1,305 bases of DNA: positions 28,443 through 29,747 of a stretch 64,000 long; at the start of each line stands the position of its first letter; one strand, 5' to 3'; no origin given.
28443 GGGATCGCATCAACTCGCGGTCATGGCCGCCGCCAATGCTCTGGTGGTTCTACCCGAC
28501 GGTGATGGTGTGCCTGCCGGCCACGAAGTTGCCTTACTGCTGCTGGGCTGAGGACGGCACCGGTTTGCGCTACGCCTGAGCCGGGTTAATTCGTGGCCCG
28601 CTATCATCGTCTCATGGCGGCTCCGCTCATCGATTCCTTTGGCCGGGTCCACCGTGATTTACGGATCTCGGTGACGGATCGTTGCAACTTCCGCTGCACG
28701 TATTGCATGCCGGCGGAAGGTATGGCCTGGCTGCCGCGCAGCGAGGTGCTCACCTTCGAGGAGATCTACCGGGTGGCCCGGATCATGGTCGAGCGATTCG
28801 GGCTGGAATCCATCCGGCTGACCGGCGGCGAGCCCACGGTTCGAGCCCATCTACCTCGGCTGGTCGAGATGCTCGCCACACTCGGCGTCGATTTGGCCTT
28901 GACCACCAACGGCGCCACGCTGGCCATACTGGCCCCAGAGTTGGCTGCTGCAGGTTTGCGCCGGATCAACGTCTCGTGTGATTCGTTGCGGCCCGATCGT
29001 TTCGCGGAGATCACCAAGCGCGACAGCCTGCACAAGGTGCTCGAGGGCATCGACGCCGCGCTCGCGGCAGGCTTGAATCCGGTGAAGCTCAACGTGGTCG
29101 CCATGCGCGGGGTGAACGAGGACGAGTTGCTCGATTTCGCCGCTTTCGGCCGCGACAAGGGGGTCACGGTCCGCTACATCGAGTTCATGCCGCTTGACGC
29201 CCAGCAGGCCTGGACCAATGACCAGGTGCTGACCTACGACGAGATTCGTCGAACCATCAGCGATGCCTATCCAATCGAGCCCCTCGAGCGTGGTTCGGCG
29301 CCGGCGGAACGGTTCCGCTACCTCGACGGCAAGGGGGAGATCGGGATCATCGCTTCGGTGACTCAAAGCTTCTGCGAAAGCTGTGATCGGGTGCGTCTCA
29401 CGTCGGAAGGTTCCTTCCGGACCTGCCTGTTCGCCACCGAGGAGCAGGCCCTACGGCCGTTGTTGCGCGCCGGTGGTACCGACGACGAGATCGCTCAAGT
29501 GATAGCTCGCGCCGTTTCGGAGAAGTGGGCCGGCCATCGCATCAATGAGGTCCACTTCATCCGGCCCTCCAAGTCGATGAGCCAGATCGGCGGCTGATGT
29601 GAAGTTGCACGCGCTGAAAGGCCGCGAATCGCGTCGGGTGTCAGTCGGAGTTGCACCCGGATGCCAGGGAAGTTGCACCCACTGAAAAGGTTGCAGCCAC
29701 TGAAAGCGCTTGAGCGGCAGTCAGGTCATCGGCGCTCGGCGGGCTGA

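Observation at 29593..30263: Copies A and B (and A and C) form transposon-like inverted termini flanked by identical GCTGA pentamers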

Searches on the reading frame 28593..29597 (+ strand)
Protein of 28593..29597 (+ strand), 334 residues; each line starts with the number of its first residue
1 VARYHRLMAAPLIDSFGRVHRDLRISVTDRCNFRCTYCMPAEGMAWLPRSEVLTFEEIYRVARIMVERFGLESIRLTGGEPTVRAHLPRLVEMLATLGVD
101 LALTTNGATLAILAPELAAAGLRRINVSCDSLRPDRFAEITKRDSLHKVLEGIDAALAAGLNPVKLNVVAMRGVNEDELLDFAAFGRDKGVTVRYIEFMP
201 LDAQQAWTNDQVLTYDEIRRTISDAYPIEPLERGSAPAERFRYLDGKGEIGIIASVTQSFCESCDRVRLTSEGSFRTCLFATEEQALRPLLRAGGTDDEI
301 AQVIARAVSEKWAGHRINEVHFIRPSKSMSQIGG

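Call 7: search_protein_families(library=pfam, proteins=[window:28593-29597:+], max_evalue=0.01)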
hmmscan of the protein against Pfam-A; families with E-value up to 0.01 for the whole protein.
window:28593-29597:+ (334 aa): 3 families
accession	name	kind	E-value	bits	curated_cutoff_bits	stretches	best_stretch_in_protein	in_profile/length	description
PF06463.18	Mob_synth_C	-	6.7e-36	123.5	37.4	1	192-316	2-127/128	Molybdenum Cofactor Synthesis C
PF04055.27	Radical_SAM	-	1.2e-33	117.1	29.5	1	25-185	1-165/166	Radical SAM superfamily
PF13353.11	Fer4_12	-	0.0075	17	22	0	30-130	14-114/137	4Fe-4S single cluster domain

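Call 13: find_encoding_contigs(protein=window:28593-29597:+, flank=10000, max_places=10)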
Protein window:28593-29597:+ (334 aa): no gene with exactly this product is on record in the collection.

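Call 14: find_homologous_proteins(query=window:28593-29597:+, max_evalue=1e-60)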
Query window:28593-29597:+ (334 aa): 7993 proteins with E <= 1e-60 among 8000 candidates; the best 120 are listed.
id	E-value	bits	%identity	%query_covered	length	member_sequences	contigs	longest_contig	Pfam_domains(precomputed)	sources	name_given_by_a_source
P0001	3.1e-199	679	93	98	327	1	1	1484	PF04055.28,PF06463.19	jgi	-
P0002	2.5e-197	673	91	98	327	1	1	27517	PF04055.28,PF06463.19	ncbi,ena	-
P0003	5.9e-197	672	91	98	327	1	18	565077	PF04055.28,PF06463.19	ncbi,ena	-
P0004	7.4e-191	652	90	98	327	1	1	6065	PF04055.28,PF06463.19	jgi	-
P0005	5.7e-187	639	100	87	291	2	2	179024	PF04055.28,PF06463.19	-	-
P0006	9.2e-186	635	85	98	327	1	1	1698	PF04055.28,PF06463.19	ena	-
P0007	2.0e-185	634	86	98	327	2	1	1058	PF04055.28,PF06463.19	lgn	-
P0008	5.0e-185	632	85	98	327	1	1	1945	PF04055.28,PF06463.19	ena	-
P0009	1.8e-182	624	84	98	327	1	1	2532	PF04055.28,PF06463.19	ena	-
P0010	2.8e-182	623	84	98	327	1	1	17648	PF04055.28,PF06463.19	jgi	jgi:cyclic pyranopterin phosphate synthase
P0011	4.9e-182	623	83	98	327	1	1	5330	PF04055.28,PF06463.19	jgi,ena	-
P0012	1.3e-181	621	84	98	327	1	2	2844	PF04055.28,PF06463.19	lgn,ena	-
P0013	3.3e-181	620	83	98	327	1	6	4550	PF04055.28,PF06463.19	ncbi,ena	-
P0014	4.4e-181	619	83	98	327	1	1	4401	PF04055.28,PF06463.19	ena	-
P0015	7.9e-181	619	83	98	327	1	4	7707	PF04055.28,PF06463.19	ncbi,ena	-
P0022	5.6e-180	616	83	98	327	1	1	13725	PF04055.28,PF06463.19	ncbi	-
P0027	7.8e-177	606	82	98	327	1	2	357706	PF04055.28,PF06463.19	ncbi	ncbi:MAG: GTP 3',8-cyclase MoaA [Acidimicrobiales bacterium]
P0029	1.5e-176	605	81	98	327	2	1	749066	PF04055.28,PF06463.19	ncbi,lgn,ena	-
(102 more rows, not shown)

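Call 15: find_encoding_contigs(protein=P0005, flank=10000, max_places=6)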
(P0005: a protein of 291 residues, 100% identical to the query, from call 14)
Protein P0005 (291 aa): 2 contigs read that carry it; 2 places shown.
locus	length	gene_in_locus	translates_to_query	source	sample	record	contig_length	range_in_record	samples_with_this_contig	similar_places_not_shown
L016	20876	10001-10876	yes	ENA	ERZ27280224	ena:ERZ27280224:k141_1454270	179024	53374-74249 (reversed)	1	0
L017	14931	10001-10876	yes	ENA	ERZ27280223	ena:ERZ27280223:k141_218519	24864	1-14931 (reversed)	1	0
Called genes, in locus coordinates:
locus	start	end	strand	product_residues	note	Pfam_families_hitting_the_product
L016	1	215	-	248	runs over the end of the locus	PF14378:PAP2_3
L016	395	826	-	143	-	PF22636:FlK, PF03061:4HBT (weak)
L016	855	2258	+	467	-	PF01523:PmbA_TldD_1st, PF19290:PmbA_TldD_2nd, PF19289:PmbA_TldD_3rd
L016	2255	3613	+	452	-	PF01523:PmbA_TldD_1st, PF19290:PmbA_TldD_2nd, PF19289:PmbA_TldD_3rd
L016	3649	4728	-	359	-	PF02615:Ldh_2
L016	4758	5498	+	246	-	PF02811:PHP, PF13263:PHP_C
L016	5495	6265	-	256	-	-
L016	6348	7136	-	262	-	PF01048:PNP_UDP_1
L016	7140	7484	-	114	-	PF09723:Zn_ribbon_8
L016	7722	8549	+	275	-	PF00483:NTP_transferase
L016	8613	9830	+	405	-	PF03453:MoeA_N, PF00994:MoCF_biosynth, PF03454:MoeA_C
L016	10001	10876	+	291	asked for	PF04055:Radical_SAM, PF06463:Mob_synth_C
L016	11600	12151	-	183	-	PF17201:Cache_3-Cache_2, PF17202:sCache_3_3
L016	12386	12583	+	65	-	-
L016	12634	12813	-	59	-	-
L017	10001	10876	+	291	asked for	PF04055:Radical_SAM, PF06463:Mob_synth_C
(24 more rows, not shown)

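Call 16: find_encoding_contigs(protein=P0003, flank=10000, max_places=6)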
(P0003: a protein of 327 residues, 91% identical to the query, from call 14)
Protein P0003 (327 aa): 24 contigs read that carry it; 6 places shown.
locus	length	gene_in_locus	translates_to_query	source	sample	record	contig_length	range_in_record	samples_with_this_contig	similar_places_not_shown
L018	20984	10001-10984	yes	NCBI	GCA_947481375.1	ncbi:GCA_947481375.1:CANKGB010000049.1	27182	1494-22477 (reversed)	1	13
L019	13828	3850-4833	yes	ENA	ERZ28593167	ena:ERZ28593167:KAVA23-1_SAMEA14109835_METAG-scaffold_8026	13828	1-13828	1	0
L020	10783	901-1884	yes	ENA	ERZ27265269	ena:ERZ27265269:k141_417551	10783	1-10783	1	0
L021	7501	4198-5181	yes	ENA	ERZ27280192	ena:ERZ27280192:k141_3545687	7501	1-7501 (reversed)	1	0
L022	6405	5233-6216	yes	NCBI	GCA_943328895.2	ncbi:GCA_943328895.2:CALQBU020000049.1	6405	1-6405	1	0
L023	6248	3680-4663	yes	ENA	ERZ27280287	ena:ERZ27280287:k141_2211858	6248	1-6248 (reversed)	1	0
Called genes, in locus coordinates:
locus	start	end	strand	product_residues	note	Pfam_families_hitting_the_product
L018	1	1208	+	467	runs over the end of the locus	PF01523:PmbA_TldD_1st, PF19290:PmbA_TldD_2nd, PF19289:PmbA_TldD_3rd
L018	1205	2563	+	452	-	PF01523:PmbA_TldD_1st, PF19290:PmbA_TldD_2nd, PF19289:PmbA_TldD_3rd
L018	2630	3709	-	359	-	PF02615:Ldh_2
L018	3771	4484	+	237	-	PF02811:PHP, PF13263:PHP_C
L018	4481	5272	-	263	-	PF08666:SAF (weak)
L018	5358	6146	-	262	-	PF01048:PNP_UDP_1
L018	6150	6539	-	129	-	-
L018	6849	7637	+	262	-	PF00483:NTP_transferase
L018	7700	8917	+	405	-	PF03453:MoeA_N, PF00994:MoCF_biosynth, PF03454:MoeA_C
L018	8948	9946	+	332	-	PF02254:TrkA_N, PF02080:TrkA_C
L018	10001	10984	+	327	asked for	PF04055:Radical_SAM, PF06463:Mob_synth_C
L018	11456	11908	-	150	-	-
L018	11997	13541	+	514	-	PF01039:Carboxyl_trans, PF03255:ACCA (weak)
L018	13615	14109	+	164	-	PF01967:MoaC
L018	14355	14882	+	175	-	-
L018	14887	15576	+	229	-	-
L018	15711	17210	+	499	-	PF08241:Methyltransf_11 (weak)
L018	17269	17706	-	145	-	PF13581:HATPase_c_2, PF02518:HATPase_c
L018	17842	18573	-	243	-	PF04542:Sigma70_r2, PF04539:Sigma70_r3, PF04545:Sigma70_r4, PF08281:Sigma70_r4_2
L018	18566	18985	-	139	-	-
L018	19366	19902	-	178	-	PF00156:Pribosyltran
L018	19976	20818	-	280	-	PF02548:Pantoate_transf, PF13714:PEP_mutase (weak)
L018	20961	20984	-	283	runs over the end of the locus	PF02569:Pantoate_ligase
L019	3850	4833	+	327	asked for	PF04055:Radical_SAM, PF06463:Mob_synth_C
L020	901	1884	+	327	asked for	PF04055:Radical_SAM, PF06463:Mob_synth_C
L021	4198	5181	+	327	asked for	PF04055:Radical_SAM, PF06463:Mob_synth_C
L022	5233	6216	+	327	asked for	PF04055:Radical_SAM, PF06463:Mob_synth_C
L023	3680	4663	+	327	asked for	PF04055:Radical_SAM, PF06463:Mob_synth_C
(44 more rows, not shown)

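Call 17: find_encoding_contigs(protein=P0002, flank=10000, max_places=4)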
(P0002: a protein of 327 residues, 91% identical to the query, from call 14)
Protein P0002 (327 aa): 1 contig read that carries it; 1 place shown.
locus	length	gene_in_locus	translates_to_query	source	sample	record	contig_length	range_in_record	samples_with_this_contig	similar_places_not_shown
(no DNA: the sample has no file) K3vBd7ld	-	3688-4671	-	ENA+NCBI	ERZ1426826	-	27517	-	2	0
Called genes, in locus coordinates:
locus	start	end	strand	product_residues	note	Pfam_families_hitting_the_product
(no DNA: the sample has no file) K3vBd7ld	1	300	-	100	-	?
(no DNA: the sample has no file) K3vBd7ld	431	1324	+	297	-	PF00483:NTP_transferase, PF12804:NTP_transf_3 (weak)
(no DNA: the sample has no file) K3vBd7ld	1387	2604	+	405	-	PF03453:MoeA_N, PF00994:MoCF_biosynth, PF03454:MoeA_C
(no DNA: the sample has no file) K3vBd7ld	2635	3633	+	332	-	PF02254:TrkA_N, PF02080:TrkA_C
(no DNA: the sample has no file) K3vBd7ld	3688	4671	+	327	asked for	PF04055:Radical_SAM, PF06463:Mob_synth_C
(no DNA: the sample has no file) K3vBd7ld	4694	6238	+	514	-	PF01039:Carboxyl_trans, PF03255:ACCA (weak)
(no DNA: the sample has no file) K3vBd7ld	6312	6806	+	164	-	PF01967:MoaC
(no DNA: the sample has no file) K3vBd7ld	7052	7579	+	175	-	-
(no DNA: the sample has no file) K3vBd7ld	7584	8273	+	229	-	-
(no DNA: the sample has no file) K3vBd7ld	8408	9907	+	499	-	PF08241:Methyltransf_11 (weak)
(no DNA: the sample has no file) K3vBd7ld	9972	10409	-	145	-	PF13581:HATPase_c_2, PF02518:HATPase_c (weak)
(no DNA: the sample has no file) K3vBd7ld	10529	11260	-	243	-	PF04542:Sigma70_r2, PF13384:HTH_23 (faint), PF04539:Sigma70_r3 (weak), PF04545:Sigma70_r4, PF08281:Sigma70_r4_2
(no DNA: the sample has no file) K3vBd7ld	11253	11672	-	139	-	-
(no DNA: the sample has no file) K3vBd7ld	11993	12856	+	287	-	-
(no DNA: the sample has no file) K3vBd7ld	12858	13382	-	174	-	PF00156:Pribosyltran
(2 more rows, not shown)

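Call 21: search_protein_families(library=pfam, proteins=[L018:11456-11908:-], max_evalue=0.01)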
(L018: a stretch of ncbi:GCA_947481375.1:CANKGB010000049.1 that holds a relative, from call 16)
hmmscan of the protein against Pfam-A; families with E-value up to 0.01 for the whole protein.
L018:11456-11908:- (150 aa): 0 families

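Call 24: find_encoding_contigs(protein=P0027, flank=10000, max_places=3)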
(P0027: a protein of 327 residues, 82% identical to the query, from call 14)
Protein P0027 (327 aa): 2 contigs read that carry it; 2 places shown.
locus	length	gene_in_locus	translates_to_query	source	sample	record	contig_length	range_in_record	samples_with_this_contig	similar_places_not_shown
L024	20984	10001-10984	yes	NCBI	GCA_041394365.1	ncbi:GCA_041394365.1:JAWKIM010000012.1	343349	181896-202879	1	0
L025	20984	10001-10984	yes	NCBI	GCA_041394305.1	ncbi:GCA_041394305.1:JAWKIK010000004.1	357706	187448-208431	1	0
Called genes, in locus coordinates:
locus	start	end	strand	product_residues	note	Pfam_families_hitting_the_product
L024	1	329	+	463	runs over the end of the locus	PF01523:PmbA_TldD_1st, PF19290:PmbA_TldD_2nd, PF19289:PmbA_TldD_3rd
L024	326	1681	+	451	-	PF01523:PmbA_TldD_1st, PF19290:PmbA_TldD_2nd, PF19289:PmbA_TldD_3rd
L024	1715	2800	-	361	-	PF02615:Ldh_2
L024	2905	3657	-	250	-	PF00691:OmpA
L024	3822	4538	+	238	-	PF02811:PHP (weak), PF13263:PHP_C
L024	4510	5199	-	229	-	PF08666:SAF (weak)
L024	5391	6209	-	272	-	PF01048:PNP_UDP_1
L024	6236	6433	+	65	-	-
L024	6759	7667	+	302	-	PF00483:NTP_transferase, PF12804:NTP_transf_3 (weak)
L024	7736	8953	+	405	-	PF03453:MoeA_N, PF00994:MoCF_biosynth, PF03454:MoeA_C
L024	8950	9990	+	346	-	PF07885:Ion_trans_2, PF02254:TrkA_N, PF02080:TrkA_C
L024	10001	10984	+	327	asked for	PF04055:Radical_SAM, PF06463:Mob_synth_C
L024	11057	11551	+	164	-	PF01967:MoaC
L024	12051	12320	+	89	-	-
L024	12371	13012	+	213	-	-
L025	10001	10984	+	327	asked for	PF04055:Radical_SAM, PF06463:Mob_synth_C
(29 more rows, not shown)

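Call 25: find_encoding_contigs(protein=P0029, flank=10000, max_places=3)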
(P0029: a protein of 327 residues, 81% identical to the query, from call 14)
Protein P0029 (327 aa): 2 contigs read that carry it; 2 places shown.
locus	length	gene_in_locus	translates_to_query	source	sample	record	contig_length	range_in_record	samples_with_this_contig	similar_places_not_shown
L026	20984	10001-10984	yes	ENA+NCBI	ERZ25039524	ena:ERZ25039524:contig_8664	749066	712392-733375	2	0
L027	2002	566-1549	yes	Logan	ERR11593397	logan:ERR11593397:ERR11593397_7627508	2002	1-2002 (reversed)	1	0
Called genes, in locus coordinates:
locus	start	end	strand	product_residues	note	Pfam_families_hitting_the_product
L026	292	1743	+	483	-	PF13424:TPR_12 (faint)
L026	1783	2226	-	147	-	PF01850:PIN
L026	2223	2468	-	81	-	-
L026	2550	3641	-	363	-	PF02615:Ldh_2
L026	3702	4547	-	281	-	PF00691:OmpA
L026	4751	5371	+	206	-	PF13263:PHP_C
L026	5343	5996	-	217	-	PF08666:SAF (weak)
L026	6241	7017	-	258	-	PF01048:PNP_UDP_1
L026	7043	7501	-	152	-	-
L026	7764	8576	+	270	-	PF00483:NTP_transferase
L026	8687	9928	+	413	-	PF03453:MoeA_N, PF00994:MoCF_biosynth, PF03454:MoeA_C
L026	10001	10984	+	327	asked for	PF04055:Radical_SAM, PF06463:Mob_synth_C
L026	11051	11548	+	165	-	PF01967:MoaC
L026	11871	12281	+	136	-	PF28211:GlpR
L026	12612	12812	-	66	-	-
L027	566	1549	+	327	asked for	PF04055:Radical_SAM, PF06463:Mob_synth_C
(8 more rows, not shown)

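Call 26: find_encoding_contigs(protein=P0004, flank=10000, max_places=3)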
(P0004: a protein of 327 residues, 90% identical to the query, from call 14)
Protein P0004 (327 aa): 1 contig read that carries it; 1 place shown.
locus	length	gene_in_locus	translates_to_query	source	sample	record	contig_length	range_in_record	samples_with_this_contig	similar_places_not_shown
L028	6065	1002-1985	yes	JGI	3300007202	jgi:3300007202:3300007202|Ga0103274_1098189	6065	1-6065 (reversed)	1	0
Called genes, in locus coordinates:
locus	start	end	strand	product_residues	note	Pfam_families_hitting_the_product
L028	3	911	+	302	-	?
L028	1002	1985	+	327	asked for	PF04055:Radical_SAM, PF06463:Mob_synth_C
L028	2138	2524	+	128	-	-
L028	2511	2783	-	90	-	-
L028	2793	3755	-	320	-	PF07751:Abi_2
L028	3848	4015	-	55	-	-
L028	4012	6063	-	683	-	?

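Call 32: search_protein_families(library=pfam, proteins=[L028:2138-2524:+, L028:2511-2783:-, L028:2793-3755:-, L028:3848-4015:-, L028:4012-6063:-], max_evalue=0.1)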
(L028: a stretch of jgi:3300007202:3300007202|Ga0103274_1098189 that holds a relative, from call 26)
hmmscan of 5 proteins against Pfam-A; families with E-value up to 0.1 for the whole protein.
L028:2138-2524:+ (128 aa): 1 family
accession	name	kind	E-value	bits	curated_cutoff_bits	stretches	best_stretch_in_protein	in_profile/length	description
PF13560.12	HTH_31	-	0.0074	17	27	1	52-98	13-51/64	Helix-turn-helix domain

L028:2511-2783:- (90 aa): 0 families

L028:2793-3755:- (320 aa): 1 family
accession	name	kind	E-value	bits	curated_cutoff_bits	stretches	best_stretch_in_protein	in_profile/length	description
PF07751.16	Abi_2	-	8.5e-43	147.2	25.6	1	35-232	2-184/184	Abi-like protein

L028:3848-4015:- (55 aa): 0 families

L028:4012-6063:- (683 aa): 5 families
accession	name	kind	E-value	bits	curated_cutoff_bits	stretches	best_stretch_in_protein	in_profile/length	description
PF22679.2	T1R_D3-like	-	9.1e-14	52.6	27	1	321-377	92-147/158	Type I restriction enzyme subunit R domain 3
PF18766.7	SWI2_SNF2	-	3.5e-11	43.6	26.7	1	13-79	79-146/221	SWI2/SNF2 ATPase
PF04851.21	ResIII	-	0.027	14.8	22.5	0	24-76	96-150/164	Type III restriction enzyme, res subunit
PF00270.35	DEAD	-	0.038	14.1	26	0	18-82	87-147/167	DEAD/DEAH box helicase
PF10183.14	ESSS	-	0.069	13.8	22.8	0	661-677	88-106/115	ESSS subunit of NADH:ubiquinone oxidoreductase (complex I)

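Call 36: find_encoding_contigs(protein=P0010, flank=10000, max_places=3)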
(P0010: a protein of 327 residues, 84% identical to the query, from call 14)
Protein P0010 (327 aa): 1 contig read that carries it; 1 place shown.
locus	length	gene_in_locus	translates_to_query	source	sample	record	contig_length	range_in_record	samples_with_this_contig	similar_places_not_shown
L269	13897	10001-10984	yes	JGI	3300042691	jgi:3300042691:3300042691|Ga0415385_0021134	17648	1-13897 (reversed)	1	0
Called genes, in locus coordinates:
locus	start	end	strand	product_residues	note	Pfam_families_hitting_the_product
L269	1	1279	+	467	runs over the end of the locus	PF01523:PmbA_TldD_1st, PF19290:PmbA_TldD_2nd, PF19289:PmbA_TldD_3rd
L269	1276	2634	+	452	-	PF01523:PmbA_TldD_1st, PF19290:PmbA_TldD_2nd, PF19289:PmbA_TldD_3rd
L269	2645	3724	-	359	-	PF02615:Ldh_2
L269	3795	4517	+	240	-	PF02811:PHP, PF13263:PHP_C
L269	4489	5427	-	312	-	PF08666:SAF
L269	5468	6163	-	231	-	PF01048:PNP_UDP_1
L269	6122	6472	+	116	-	-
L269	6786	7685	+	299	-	PF00483:NTP_transferase, PF12804:NTP_transf_3 (weak)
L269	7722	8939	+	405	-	PF03453:MoeA_N, PF00994:MoCF_biosynth, PF03454:MoeA_C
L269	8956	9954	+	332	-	PF07885:Ion_trans_2 (weak), PF02254:TrkA_N, PF02080:TrkA_C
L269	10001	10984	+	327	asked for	PF04055:Radical_SAM, PF06463:Mob_synth_C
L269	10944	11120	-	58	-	-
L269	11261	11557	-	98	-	-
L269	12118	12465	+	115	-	PF00872:Transposase_mut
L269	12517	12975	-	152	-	-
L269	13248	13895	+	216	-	?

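Call 37: find_encoding_contigs(protein=P0022, flank=10000, max_places=3)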
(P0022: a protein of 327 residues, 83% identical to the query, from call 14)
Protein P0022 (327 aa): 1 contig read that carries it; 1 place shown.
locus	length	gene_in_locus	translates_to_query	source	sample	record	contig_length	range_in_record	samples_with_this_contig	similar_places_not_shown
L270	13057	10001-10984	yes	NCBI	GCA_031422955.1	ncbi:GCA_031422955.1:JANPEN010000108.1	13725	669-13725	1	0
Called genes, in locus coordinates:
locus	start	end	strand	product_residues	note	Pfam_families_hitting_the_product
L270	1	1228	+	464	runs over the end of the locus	PF01523:PmbA_TldD_1st, PF19290:PmbA_TldD_2nd, PF19289:PmbA_TldD_3rd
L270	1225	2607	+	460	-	PF01523:PmbA_TldD_1st, PF19290:PmbA_TldD_2nd, PF19289:PmbA_TldD_3rd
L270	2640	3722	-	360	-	PF02615:Ldh_2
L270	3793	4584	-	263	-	PF00691:OmpA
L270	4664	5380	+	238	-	PF02811:PHP, PF13263:PHP_C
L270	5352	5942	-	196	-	PF08666:SAF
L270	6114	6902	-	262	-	PF01048:PNP_UDP_1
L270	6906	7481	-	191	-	-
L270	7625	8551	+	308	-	PF00483:NTP_transferase, PF12804:NTP_transf_3 (weak)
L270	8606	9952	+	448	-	PF03453:MoeA_N, PF00994:MoCF_biosynth, PF03454:MoeA_C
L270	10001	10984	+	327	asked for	PF04055:Radical_SAM, PF06463:Mob_synth_C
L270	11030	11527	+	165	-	PF01967:MoaC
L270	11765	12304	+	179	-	PF28211:GlpR (weak)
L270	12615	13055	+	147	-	?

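Call 38: find_encoding_contigs(protein=P0001, flank=10000, max_places=3)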
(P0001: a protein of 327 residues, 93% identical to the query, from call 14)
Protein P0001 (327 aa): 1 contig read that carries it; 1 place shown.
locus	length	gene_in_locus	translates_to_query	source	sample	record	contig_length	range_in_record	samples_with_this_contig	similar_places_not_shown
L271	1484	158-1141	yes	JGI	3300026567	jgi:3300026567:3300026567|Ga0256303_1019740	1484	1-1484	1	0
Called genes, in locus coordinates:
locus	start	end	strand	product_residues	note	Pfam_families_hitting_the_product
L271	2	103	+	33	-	?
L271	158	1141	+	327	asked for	PF04055:Radical_SAM, PF06463:Mob_synth_C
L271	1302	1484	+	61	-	?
